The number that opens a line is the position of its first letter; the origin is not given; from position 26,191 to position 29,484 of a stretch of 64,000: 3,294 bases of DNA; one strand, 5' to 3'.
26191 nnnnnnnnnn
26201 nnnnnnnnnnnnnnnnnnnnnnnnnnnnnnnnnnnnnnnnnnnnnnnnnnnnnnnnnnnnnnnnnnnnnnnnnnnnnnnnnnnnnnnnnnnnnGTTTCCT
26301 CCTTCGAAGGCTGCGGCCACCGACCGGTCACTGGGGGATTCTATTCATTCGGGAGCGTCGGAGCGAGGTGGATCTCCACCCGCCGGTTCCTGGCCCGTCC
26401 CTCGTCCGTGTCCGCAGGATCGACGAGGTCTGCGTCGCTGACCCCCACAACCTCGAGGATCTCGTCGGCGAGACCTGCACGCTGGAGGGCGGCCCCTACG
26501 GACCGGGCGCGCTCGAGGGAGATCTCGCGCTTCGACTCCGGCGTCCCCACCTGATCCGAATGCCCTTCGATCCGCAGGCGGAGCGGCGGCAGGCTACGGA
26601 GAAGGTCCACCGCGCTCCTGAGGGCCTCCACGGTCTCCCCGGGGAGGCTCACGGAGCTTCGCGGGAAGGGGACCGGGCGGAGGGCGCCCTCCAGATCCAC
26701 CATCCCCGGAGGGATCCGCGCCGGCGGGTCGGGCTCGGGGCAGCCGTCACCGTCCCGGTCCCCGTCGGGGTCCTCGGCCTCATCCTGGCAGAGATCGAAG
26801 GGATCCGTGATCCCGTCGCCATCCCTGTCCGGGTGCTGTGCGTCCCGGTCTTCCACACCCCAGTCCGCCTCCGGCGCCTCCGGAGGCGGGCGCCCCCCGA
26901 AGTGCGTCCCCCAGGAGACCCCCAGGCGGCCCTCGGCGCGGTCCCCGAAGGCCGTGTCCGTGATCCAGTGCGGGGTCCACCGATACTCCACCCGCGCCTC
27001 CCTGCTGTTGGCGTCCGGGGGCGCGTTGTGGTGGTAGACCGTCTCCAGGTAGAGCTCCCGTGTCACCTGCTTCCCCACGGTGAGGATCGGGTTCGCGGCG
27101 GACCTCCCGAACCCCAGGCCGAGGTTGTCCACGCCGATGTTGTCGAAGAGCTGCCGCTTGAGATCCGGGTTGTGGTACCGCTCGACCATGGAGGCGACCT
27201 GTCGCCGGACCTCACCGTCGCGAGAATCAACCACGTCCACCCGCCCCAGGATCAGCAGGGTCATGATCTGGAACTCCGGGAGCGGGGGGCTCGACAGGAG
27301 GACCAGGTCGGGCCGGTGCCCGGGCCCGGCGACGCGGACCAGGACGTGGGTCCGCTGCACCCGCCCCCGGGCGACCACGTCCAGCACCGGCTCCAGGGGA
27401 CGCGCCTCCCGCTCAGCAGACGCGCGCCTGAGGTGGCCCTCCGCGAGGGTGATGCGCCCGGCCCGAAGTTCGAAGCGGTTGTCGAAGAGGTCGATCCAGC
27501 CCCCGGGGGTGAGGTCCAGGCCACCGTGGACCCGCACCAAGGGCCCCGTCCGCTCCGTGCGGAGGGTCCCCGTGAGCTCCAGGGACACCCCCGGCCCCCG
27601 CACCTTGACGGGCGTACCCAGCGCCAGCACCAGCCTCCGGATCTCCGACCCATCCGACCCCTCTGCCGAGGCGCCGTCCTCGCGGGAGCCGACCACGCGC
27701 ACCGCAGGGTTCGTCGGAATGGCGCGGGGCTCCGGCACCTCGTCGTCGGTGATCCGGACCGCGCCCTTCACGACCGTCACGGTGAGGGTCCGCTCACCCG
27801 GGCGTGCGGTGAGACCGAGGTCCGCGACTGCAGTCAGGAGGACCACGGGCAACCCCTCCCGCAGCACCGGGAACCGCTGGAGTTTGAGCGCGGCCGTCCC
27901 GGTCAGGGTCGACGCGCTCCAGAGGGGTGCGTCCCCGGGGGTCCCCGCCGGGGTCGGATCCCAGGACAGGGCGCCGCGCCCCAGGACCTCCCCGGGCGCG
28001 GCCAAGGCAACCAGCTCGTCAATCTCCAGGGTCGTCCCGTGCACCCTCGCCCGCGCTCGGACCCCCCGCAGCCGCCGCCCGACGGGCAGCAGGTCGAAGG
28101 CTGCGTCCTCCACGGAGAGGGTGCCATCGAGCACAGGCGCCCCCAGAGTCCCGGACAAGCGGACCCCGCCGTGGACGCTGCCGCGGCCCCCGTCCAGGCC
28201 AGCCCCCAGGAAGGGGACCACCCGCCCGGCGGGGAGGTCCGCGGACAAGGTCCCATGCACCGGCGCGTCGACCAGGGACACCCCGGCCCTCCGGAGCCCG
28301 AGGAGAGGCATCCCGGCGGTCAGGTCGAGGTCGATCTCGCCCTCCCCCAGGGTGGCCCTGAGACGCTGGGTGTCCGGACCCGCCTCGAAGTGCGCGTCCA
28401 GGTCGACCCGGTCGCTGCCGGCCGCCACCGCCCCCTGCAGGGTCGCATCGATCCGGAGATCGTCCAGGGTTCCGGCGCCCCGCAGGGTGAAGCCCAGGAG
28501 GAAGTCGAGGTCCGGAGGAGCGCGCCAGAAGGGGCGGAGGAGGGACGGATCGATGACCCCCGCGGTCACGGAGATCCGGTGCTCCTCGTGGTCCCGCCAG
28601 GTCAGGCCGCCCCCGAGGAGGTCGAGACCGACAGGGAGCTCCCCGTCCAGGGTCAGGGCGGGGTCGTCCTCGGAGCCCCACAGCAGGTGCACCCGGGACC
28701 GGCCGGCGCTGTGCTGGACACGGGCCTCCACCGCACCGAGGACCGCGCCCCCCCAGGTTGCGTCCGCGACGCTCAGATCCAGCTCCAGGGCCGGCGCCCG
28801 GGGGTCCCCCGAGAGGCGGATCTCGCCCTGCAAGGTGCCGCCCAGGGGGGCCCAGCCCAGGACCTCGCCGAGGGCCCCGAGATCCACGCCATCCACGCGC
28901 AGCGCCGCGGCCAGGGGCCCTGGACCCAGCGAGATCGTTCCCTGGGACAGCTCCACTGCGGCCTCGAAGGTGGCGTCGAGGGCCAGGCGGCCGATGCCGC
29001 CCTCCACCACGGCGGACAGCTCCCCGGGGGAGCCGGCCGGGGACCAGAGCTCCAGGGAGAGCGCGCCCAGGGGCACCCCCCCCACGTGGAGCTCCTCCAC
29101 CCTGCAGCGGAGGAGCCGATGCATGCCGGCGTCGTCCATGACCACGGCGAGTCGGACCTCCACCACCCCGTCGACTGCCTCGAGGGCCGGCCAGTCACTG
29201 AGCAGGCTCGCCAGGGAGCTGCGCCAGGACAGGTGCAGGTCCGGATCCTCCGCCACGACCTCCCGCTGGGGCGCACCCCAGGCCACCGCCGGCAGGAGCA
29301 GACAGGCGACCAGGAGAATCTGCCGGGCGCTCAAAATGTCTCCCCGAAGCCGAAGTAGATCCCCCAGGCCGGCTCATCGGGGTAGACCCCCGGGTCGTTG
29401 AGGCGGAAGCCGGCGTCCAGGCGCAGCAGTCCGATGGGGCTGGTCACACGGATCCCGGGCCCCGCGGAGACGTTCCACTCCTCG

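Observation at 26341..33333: TamA/TamB-like operon with unusual additions: beta-propeller MopE-motif lipoprotein upstream, and TamB carrying a C-terminal OmpA-like peptidoglycan-binding domain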

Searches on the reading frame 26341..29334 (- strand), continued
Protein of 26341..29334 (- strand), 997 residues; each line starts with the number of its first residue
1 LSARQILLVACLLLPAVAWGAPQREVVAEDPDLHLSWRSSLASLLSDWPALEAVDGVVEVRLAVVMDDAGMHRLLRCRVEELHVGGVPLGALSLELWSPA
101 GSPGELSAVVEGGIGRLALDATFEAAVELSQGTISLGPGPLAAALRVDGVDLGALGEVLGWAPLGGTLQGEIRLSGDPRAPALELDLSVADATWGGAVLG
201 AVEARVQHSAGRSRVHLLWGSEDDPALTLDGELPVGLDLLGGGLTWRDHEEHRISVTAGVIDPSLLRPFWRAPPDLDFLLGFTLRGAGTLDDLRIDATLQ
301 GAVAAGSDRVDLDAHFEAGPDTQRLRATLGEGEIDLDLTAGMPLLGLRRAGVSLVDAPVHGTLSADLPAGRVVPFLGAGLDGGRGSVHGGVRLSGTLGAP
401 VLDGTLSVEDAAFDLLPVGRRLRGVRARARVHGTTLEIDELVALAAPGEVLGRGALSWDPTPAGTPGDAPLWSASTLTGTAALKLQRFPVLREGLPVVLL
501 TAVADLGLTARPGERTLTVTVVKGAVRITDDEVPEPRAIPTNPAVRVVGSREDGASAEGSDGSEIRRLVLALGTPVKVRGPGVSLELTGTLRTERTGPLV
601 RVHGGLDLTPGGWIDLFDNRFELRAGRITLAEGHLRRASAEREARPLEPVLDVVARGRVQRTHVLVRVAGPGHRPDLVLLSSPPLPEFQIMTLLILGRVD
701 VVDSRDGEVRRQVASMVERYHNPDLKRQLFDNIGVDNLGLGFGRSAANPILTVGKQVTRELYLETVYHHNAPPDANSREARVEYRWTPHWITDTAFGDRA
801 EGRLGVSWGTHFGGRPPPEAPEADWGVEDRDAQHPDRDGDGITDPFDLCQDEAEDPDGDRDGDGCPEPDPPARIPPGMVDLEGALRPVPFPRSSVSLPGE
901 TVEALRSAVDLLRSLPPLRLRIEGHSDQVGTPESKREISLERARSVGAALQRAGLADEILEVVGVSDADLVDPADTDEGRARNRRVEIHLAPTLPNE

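Call 58: predict_structure(alignment_id=A2)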
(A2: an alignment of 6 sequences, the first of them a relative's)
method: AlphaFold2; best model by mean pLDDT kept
length: 997 residues; sequences in the alignment: 6
mean_pLDDT: 66.6   pTM: 0.49
mean pLDDT of the five models: 66.6, 65.6, 61.5, 61.4, 60.6
residues with pLDDT >= 90: 130; 70-90: 397; 50-70: 186; < 50: 284
segments of 3 or more residues with pLDDT < 50: 1-32, 129-134, 267-271, 346-350, 466-472, 492-495, 532-562, 635-645, 701-710, 712-742, 744-839, 841-848, 850-865, 867-884, 995-997
pLDDT, mean of each block of 10 residues (from residue 1): 35 36 34 67 65 76 72 80 79 81 81 85 64 54 88 75 78 85 90 75 90 89 80 85 78 85 55 62 87 87 74 88 87 88 57 75 87 62 81 86 91 65 87 91 83 89 51 72 87 60 92 85 84 39 27 29 73 88 85 78 84 74 82 50 54 81 76 63 69 63 46 42 36 37 40 37 40 41 36 39 31 29 32 38 44 46 46 34 50 69 69 64 77 81 84 74 68 70 75 45
secondary structure, 60 per line:
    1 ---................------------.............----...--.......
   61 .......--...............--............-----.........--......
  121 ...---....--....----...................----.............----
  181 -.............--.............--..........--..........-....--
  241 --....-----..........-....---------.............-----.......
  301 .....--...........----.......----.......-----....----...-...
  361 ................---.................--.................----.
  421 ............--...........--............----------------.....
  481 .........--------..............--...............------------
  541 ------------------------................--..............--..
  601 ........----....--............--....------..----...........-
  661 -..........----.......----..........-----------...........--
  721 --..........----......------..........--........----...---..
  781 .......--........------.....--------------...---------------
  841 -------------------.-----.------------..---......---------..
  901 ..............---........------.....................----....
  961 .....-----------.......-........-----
elements in order (helices of 4 or more, strands of 3 or more residues): H4-19 E32-40 H41-44 E54-67 E70-84 E87-98 E104-112 E115-123 E127-130 E133-136 E141-151 H152-159 E164-176 E182-194 E197-209 E212-221 E224-233 E235-238 E243-246 E252-261 H263-266 E276-288 E294-305 E308-318 E323-329 E334-340 H346-349 E358-368 H369-376 E380-396 E399-415 E420-432 E435-445 E448-459 E476-489 E498-511 E514-528 E565-580 E583-596 E599-608 E613-616 E619-630 E633-636 E649-659 E662-671 E676-682 H687-696 H708-718 H723-732 E737-742 E749-758 E761-768 E779-787 E790-797 E804-808 E884-889 H899-914 E918-925 H932-952 E960-965 H977-983 E985-992

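Call 61: list_cluster_members(proteins=[P0127, P0128, P0129, P0130, P0131, P0133, P0137, P0143, P0151, P0155])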
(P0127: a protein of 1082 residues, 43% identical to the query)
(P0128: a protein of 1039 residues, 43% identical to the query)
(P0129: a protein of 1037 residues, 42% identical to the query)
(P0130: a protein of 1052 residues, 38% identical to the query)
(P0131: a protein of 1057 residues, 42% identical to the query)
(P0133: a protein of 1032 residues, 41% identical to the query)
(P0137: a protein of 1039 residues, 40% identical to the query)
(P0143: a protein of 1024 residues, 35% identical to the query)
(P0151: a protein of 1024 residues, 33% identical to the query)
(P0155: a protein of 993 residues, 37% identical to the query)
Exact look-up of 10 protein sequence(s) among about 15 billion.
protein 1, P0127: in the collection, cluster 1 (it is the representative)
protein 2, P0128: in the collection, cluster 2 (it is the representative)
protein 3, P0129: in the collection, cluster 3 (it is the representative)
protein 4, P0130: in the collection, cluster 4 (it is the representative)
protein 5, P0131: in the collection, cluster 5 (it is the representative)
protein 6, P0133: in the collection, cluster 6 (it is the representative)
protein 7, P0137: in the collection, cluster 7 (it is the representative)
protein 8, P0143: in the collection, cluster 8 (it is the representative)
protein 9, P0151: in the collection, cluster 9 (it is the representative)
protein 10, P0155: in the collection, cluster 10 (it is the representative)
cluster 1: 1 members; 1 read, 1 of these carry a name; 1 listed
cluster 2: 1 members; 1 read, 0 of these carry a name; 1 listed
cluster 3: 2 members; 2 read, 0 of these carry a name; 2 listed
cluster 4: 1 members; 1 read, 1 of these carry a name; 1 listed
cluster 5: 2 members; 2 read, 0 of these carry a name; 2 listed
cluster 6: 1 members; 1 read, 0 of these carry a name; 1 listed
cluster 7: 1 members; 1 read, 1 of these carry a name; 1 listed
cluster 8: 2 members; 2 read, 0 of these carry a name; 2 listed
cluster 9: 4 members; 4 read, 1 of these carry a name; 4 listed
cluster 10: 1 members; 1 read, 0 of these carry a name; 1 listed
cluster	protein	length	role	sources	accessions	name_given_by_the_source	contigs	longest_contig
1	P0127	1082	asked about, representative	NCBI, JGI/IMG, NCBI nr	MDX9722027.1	MAG: translocation/assembly module TamB domain-containing protein [Myxococcota bacterium] | outer membrane protein OmpA-like peptidoglycan-associated protein | translocation/assembly module TamB domain-containing protein [Myxococcota bacterium]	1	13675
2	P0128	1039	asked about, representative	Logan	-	-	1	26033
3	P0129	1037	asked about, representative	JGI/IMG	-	-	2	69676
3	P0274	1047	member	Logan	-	-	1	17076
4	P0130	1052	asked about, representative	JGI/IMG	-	outer membrane protein OmpA-like peptidoglycan-associated protein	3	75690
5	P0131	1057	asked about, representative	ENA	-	-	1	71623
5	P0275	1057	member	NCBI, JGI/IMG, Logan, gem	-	-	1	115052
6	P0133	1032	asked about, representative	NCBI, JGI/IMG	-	-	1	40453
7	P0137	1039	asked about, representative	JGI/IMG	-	outer membrane protein OmpA-like peptidoglycan-associated protein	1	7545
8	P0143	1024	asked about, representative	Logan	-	-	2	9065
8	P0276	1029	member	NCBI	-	-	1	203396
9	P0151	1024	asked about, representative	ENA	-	-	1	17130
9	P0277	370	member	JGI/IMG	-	outer membrane protein OmpA-like peptidoglycan-associated protein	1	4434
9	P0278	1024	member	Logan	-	-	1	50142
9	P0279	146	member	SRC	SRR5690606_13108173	-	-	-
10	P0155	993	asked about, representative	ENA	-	-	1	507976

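Call 62: fold_search(model_id=the predicted structure, library=pdb)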
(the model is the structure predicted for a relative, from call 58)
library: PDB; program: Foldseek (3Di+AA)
matches with E <= 10: 647; with E <= 0.001: 107
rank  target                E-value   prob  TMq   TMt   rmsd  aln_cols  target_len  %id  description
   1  9xdc_B                3.0e-11  1.00  0.18  0.43  15.9       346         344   17  TamAB hybrid barrel state (released 2026-01-28)
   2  9xdd_B                7.8e-10  1.00  0.18  0.49   6.9       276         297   18  TamAB in non-hybrid barrel state (released 2026-01-28)
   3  7rjj_A                2.1e-06  1.00  0.11  0.81   2.0       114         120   33  Crystal Structure of the Peptidoglycan Binding Domain of the Outer Membrane Protein (OmpA) from Klebsiella pneumoniae  (released 2021-07-28)
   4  4b5c_C                2.2e-06  1.00  0.10  0.82   2.3       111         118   25  Crystal structure of the peptidoglycan-associated lipoprotein from Burkholderia pseudomallei (released 2013-08-14)
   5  4zhy_B                2.5e-06  1.00  0.10  0.85   1.7       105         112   30  Crystal structure of a bacterial signalling complex (released 2016-04-27)
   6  4b5c_A                2.5e-06  1.00  0.11  0.82   2.2       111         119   25  Crystal structure of the peptidoglycan-associated lipoprotein from Burkholderia pseudomallei (released 2013-08-14)
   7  6jfw_A                3.7e-06  1.00  0.10  0.69   1.9       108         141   26  Crystal structure of PA0833 periplasmic domain from Pseudomonas aeruginosa reveals an unexpected enlarged peptidoglyca (released 2019-03-20)
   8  2lbt_MODEL_1_A        3.8e-06  1.00  0.10  0.72   1.9       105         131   32  Solution structure of the C domain of RV0899(D236A) from mycobacterium tuberculosis (released 2012-01-04)
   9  7bba_D                4.6e-06  1.00  0.10  0.84   2.0       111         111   34  Structure of the TagL peptidoglycan binding domain from EAEC T6SS (released 2021-08-04)
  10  5m38_C                4.9e-06  1.00  0.10  0.81   1.8       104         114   33  Structure of the TagL peptidoglycan binding domain from EAEC T6SS (released 2018-02-21)
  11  5wtp_A                5.6e-06  1.00  0.10  0.75   1.7       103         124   30  Crystal structure of the C-terminal domain of outer membrane protein A (OmpA) from Capnocytophaga gingivalis (released 2017-12-13)
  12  4b5c_B                5.9e-06  1.00  0.10  0.81   1.5       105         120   28  Crystal structure of the peptidoglycan-associated lipoprotein from Burkholderia pseudomallei (released 2013-08-14)
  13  6iki_B                5.9e-06  1.00  0.10  0.69   2.2       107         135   30  Crystal structure of YfiB(W55L) (released 2019-03-13)
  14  5wtl_C                6.2e-06  1.00  0.10  0.37  15.6       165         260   30  Crystal structure of the periplasmic portion of outer membrane protein A (OmpA) from Capnocytophaga gingivalis (released 2017-12-13)
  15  6iki_A                6.5e-06  1.00  0.10  0.70   2.3       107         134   30  Crystal structure of YfiB(W55L) (released 2019-03-13)
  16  5wtl_A                7.1e-06  1.00  0.10  0.37  15.1       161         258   30  Crystal structure of the periplasmic portion of outer membrane protein A (OmpA) from Capnocytophaga gingivalis (released 2017-12-13)
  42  3td5_A                2.2e-05  1.00  0.10  0.80   1.6       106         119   29  Crystal structure of OmpA-like domain from Acinetobacter baumannii in complex with L-Ala-gamma-D-Glu-m-DAP-D-Ala-D-Ala (released 2011-10-26)
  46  5wtl_D                2.8e-05  1.00  0.11  0.40  15.3       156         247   30  Crystal structure of the periplasmic portion of outer membrane protein A (OmpA) from Capnocytophaga gingivalis (released 2017-12-13)
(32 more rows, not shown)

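Call 68: find_homologous_proteins(query=A3, max_evalue=1e-30)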
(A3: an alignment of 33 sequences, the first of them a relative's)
Query A3 (33 sequences) (997 aa, profile of the alignment): 14 proteins with E <= 1e-30 among 8000 candidates.
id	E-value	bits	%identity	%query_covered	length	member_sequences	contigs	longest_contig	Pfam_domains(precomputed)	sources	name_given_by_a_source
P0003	0.0e+0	1364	38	96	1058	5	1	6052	PF00691.26,PF27051.1,PF04357.20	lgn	-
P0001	0.0e+0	1189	100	100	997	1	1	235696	PF00691.26,PF04357.20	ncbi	ncbi:MAG: translocation/assembly module TamB domain-containing protein [Pseudomonadota bacterium]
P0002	3.1e-279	947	60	80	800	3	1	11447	PF00691.26,PF04357.20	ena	-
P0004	1.1e-157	545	29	69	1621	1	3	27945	PF27051.1,PF04357.20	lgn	-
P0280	1.5e-47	180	27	68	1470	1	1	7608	PF27051.1,PF04357.20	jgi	jgi:hypothetical protein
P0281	1.0e-45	174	25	43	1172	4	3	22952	PF27051.1,PF13116.12,PF05359.17,PF04357.20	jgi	jgi:translocation and assembly module TamB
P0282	1.2e-41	161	26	46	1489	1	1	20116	PF27051.1,PF04357.20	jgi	jgi:translocation and assembly module TamB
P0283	2.5e-41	160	23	43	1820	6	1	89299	PF27051.1,PF05359.17,PF04357.20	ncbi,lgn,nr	ncbi:MAG TPA: translocation/assembly module TamB domain-containing protein [Alphaproteobacteria bact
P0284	2.0e-39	154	21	38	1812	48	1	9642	PF27051.1,PF05359.17,PF04357.20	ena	-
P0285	1.8e-35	140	25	52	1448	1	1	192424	PF27051.1,PF04357.20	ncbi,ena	-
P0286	2.2e-34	137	27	46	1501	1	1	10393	PF27051.1,PF05359.17,PF04357.20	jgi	jgi:translocation and assembly module TamB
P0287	3.3e-34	136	25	24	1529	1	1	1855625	PF27051.1,PF05359.17,PF04357.20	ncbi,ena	-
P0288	1.0e-32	131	25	47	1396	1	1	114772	PF27051.1,PF05359.17,PF04357.20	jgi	jgi:hypothetical protein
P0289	2.1e-32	130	24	46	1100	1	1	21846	PF27051.1,PF04357.20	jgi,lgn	jgi:autotransporter translocation and assembly factor TamB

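Call 69: find_encoding_contigs(protein=P0155, flank=8000, max_places=1)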
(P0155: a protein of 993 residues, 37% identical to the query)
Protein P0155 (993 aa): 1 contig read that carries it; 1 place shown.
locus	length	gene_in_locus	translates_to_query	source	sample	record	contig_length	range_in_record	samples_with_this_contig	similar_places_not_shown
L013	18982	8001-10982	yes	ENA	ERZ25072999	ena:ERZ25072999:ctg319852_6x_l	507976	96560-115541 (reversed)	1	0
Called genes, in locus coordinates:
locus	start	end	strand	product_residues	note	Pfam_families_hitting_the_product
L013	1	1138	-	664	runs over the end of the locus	PF01476:LysM (weak), PF04773:FecR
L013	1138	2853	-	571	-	PF00691:OmpA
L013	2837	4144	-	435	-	PF00069:Pkinase, PF07714:PK_Tyr_Ser-Thr, PF01636:APH (faint)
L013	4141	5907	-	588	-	PF02743:dCache_1, PF00672:HAMP, PF00211:Guanylate_cyc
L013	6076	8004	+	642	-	PF07244:POTRA, PF01103:Omp85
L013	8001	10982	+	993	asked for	PF04357:TamB, PF00691:OmpA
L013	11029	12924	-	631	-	PF00005:ABC_tran, PF13555:AAA_29 (faint), PF00006:ATP-synt_ab (faint), PF01926:MMR_HSR1 (faint), PF02463:SMC_N (faint), PF12848:ABC_tran_Xtn, PF00005:ABC_tran, PF16326:ABC_tran_CTD, +3 more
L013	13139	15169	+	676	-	PF00324:AA_permease, PF03845:Spore_permease, PF13520:AA_permease_2, PF02254:TrkA_N, PF02080:TrkA_C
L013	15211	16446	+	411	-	-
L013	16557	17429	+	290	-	PF00126:HTH_1, PF03466:LysR_substrate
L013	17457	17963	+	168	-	PF07883:Cupin_2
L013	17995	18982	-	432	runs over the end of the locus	-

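Call 70: find_encoding_contigs(protein=P0131, flank=6000, max_places=1)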
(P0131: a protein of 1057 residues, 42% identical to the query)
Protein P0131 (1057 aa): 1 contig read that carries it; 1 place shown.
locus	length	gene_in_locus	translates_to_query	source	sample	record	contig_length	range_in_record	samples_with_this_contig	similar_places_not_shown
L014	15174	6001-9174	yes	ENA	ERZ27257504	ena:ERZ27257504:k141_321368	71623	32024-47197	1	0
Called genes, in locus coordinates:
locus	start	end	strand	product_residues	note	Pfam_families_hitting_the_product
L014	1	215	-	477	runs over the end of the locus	PF11617:Cu-binding_MopE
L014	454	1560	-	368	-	PF13624:SurA_N_3 (weak)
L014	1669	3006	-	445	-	PF13145:Rotamase_2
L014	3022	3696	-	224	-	-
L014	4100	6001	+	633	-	PF07244:POTRA, PF01103:Omp85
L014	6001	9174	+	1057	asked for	PF04357:TamB, PF00691:OmpA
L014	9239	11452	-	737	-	PF07690:MFS_1, PF00854:PTR2, PF07690:MFS_1, PF03137:OATP (weak)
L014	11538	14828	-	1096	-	PF11617:Cu-binding_MopE (faint), PF13620:CarboxypepD_reg (weak)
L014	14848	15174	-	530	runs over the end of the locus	PF00691:OmpA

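Call 71: find_encoding_contigs(protein=P0130, flank=6000, max_places=1)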
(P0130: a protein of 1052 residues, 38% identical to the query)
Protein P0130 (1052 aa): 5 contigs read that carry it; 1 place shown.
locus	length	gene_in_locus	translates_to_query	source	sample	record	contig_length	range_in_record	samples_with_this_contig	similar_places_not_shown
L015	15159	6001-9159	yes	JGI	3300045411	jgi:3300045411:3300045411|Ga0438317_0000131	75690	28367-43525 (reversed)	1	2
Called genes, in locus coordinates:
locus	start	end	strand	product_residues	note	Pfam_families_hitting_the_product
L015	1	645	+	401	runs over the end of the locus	PF03372:Exo_endo_phos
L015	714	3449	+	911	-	PF00150:Cellulase, PF01301:Glyco_hydro_35 (faint), PF02449:Glyco_hydro_42 (weak), PF18564:Glyco_hydro_5_C, PF00150:Cellulase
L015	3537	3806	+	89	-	-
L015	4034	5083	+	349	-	PF07244:POTRA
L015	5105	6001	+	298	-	PF01103:Omp85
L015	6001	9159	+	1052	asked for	PF04357:TamB, PF00691:OmpA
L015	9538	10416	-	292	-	-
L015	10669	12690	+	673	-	-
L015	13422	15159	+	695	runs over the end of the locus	PF04055:Radical_SAM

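Call 72: find_encoding_contigs(protein=P0145, flank=6000, max_places=1)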
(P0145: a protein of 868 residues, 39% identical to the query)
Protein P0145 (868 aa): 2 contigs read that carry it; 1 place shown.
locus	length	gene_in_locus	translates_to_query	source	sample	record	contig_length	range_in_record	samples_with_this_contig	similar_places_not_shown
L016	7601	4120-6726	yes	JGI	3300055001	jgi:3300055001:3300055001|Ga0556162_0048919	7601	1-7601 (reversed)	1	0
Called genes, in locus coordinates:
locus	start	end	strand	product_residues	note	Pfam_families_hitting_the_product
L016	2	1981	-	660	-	?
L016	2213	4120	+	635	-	PF07244:POTRA, PF01103:Omp85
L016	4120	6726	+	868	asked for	PF04357:TamB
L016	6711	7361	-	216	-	-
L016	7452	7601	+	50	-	?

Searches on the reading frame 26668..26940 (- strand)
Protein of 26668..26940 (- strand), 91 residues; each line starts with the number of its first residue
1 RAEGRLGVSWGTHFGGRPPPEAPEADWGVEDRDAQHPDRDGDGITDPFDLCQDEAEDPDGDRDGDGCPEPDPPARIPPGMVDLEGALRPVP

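Call 89: search_protein_families(library=pfam, proteins=[window:26668-26940:-], max_evalue=10)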
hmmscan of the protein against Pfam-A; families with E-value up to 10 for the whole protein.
window:26668-26940:- (91 aa): 3 families
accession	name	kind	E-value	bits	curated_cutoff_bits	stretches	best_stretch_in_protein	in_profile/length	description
PF02412.23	TSP_3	-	1.3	9.2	25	1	38-56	15-33/36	Thrombospondin type 3 repeat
PF23994.1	DUF7312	-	2.8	8.7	27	1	54-87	10-40/56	Domain of unknown function (DUF7312)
PF05901.16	Excalibur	-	4.1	8.3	22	1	35-44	24-33/36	Excalibur calcium-binding domain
